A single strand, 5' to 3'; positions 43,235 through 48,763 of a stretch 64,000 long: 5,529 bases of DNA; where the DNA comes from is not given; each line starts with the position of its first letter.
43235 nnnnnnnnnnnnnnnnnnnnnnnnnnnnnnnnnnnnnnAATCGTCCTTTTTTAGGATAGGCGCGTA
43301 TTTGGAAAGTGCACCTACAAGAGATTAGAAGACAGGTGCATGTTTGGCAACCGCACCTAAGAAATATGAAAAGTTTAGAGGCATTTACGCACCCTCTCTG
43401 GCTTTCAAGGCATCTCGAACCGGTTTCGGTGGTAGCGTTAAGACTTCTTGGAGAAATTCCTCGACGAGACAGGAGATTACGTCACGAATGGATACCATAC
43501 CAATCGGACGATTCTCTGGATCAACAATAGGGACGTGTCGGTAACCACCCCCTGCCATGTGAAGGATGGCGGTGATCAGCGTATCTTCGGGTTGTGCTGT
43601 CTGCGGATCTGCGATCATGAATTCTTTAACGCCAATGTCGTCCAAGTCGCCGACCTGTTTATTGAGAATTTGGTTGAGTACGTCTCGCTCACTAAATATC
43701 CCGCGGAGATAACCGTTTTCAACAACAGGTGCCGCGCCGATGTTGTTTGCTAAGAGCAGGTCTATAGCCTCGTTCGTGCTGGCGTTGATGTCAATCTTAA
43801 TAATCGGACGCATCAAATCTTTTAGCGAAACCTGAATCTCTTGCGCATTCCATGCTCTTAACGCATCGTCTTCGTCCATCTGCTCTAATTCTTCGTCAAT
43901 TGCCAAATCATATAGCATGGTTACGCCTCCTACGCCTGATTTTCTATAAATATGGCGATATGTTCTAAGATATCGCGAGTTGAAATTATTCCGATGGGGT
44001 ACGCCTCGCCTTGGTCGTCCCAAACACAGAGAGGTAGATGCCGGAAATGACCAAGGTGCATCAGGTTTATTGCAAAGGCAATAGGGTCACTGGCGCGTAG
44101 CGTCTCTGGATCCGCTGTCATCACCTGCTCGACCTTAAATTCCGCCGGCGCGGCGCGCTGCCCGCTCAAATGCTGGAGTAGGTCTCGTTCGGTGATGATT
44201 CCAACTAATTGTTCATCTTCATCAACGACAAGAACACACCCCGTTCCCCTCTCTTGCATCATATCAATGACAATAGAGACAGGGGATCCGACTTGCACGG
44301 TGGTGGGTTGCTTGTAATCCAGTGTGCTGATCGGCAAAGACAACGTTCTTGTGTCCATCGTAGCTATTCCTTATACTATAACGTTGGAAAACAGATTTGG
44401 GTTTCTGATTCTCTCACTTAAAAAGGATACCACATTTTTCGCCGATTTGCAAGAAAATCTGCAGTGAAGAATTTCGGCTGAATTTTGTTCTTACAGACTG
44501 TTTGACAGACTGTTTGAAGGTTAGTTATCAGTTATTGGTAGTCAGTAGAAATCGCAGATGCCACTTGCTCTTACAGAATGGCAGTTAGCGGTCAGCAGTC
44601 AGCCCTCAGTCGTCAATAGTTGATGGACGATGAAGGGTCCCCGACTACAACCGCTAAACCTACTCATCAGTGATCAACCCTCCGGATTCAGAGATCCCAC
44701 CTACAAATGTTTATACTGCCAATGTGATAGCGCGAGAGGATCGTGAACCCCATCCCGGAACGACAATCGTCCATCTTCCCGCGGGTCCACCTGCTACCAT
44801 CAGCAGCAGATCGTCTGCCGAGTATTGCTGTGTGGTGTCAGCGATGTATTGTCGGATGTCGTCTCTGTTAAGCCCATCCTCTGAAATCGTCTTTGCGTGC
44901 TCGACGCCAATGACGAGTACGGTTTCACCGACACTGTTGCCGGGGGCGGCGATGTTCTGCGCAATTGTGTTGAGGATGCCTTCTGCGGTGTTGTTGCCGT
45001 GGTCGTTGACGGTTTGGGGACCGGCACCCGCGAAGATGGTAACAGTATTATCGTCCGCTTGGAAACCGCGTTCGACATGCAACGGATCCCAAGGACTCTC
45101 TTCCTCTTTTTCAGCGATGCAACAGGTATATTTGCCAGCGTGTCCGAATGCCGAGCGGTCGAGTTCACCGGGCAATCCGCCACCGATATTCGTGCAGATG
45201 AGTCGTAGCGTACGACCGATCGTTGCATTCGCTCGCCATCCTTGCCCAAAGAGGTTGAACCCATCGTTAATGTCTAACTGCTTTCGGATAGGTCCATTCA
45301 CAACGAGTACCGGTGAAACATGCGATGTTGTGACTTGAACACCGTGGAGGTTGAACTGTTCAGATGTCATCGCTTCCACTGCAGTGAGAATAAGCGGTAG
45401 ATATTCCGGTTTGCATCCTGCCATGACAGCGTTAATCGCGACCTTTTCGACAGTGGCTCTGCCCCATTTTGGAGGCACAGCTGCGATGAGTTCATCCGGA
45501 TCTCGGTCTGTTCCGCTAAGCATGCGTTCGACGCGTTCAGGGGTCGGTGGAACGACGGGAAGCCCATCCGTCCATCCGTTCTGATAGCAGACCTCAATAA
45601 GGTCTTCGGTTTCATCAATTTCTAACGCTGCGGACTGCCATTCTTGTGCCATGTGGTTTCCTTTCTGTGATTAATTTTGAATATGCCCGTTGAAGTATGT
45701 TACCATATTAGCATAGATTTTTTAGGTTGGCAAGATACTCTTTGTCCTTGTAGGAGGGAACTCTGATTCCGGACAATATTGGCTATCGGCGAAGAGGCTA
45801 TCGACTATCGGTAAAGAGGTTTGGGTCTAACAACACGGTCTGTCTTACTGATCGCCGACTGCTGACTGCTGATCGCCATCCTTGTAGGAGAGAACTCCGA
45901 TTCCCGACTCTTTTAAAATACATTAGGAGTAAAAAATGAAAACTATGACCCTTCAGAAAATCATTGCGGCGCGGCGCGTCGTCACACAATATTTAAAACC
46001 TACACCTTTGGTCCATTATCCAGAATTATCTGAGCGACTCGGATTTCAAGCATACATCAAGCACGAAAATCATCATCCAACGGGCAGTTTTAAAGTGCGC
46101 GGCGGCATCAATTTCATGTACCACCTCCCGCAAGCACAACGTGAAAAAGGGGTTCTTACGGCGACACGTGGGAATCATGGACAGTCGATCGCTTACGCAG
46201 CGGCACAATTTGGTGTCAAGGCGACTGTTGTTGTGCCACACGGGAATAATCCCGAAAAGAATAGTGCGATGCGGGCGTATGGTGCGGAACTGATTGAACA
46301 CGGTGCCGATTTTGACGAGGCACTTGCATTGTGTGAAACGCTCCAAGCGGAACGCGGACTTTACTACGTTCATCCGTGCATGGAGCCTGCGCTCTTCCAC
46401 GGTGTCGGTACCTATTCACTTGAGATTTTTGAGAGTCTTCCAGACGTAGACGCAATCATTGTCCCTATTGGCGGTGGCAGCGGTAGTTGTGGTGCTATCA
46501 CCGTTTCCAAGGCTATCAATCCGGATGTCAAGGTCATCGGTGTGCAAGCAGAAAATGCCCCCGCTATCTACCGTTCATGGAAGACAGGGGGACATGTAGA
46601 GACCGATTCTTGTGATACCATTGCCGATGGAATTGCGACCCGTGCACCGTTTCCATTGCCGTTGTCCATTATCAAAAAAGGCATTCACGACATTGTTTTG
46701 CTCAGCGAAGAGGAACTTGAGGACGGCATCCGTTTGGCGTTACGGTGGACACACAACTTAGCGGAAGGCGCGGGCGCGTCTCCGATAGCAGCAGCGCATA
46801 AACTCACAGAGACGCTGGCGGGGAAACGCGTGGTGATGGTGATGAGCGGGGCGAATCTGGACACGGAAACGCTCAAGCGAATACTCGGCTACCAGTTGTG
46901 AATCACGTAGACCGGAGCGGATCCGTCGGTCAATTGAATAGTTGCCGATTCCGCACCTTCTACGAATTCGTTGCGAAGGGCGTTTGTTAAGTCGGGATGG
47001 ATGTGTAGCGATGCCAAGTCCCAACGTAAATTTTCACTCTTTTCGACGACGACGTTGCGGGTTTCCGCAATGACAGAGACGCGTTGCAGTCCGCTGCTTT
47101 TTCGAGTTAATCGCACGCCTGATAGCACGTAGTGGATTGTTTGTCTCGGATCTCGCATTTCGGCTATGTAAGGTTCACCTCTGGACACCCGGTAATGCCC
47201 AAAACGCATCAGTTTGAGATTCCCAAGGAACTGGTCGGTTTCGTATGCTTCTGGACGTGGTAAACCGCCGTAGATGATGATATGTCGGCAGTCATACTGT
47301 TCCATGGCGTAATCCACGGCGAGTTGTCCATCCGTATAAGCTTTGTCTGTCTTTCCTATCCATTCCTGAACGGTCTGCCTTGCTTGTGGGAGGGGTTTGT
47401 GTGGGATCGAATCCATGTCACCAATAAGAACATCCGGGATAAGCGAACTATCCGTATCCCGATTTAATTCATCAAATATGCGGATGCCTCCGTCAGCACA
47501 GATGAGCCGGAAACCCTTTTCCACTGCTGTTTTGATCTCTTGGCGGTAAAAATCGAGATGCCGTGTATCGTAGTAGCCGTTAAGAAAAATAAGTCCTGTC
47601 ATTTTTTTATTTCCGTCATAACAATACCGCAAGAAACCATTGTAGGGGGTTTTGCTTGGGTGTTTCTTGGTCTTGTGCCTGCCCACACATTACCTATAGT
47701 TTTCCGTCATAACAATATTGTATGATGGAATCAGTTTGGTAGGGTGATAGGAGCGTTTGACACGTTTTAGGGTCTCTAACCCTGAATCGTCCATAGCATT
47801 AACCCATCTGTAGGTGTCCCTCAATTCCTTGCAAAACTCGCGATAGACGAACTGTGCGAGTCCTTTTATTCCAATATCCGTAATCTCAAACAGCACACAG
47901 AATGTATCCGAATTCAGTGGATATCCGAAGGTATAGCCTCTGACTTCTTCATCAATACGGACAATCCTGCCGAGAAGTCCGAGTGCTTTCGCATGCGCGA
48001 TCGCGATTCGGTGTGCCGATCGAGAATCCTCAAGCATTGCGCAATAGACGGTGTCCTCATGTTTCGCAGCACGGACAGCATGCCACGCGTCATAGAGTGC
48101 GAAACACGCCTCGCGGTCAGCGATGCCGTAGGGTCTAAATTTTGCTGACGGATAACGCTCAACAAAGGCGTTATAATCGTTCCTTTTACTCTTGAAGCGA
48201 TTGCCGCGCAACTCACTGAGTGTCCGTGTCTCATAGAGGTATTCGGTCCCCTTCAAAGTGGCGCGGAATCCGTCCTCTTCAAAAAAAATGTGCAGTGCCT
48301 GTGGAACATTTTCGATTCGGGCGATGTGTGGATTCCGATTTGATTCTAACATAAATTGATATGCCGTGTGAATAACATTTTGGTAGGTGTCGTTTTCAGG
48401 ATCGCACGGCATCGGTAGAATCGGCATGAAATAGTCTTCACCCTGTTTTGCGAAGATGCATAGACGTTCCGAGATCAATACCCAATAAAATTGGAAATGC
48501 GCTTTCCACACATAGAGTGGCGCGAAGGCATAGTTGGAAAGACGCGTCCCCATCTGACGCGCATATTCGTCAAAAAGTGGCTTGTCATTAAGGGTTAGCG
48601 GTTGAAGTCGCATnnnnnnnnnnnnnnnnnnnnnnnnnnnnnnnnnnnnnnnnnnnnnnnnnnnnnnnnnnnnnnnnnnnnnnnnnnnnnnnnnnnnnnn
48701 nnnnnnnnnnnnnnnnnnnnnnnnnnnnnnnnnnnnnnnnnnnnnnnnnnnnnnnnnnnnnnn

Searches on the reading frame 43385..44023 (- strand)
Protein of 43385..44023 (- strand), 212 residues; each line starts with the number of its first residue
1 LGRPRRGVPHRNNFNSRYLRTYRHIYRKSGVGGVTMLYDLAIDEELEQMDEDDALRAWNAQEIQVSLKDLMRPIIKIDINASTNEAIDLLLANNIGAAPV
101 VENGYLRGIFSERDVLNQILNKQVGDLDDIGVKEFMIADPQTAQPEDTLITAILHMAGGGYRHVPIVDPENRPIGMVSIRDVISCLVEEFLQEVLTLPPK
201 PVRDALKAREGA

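Call 14: search_protein_families(library=pfam, proteins=[window:43385-44023:-], max_evalue=0.001)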
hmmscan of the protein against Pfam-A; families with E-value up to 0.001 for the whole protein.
window:43385-44023:- (212 aa): 1 family
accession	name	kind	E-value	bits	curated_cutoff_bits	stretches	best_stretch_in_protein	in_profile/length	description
PF00571.33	CBS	-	8.8e-26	90.4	24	2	132-187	1-56/57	CBS domain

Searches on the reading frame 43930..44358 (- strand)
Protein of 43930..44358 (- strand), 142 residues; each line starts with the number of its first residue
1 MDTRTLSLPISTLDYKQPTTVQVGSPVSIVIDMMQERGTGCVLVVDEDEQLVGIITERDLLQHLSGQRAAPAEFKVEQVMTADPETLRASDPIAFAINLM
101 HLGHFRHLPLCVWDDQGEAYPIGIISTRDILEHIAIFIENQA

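Call 90: search_protein_families(library=pfam, proteins=[window:43930-44358:-], max_evalue=0.001)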
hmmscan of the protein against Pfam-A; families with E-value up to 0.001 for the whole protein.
window:43930-44358:- (142 aa): 1 family
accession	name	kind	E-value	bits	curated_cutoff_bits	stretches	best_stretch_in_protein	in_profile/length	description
PF00571.33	CBS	-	1e-25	90.2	24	2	16-65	7-56/57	CBS domain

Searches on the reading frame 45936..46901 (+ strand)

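Call 14: search_protein_families(library=pfam, proteins=[window:45936-46901:+], max_evalue=0.001)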
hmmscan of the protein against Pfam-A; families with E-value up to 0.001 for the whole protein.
window:45936-46901:+ (321 aa): 1 family
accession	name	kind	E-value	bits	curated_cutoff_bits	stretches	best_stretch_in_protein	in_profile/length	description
PF00291.31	PALP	-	4.2e-83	279.5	35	1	16-305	1-295/295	Pyridoxal-phosphate dependent enzyme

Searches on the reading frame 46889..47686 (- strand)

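Call 14: search_protein_families(library=pfam, proteins=[window:46889-47686:-], max_evalue=0.001)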
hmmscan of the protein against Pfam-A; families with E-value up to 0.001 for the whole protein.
window:46889-47686:- (265 aa): 1 family
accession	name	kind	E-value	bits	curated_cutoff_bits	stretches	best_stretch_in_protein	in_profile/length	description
PF04263.21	TPK_catalytic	-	4.7e-14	52.7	30.7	1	61-160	11-101/113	Thiamin pyrophosphokinase, catalytic domain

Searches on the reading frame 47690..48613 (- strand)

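Call 14: search_protein_families(library=pfam, proteins=[window:47690-48613:-], max_evalue=0.001)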
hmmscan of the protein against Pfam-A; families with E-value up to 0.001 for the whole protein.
window:47690-48613:- (307 aa): 1 family
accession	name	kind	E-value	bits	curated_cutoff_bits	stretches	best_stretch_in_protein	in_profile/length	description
PF09924.15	LPG_synthase_C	-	1.8e-26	93.3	27.5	1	21-299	4-296/298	Phosphatidylglycerol lysyltransferase, C-terminal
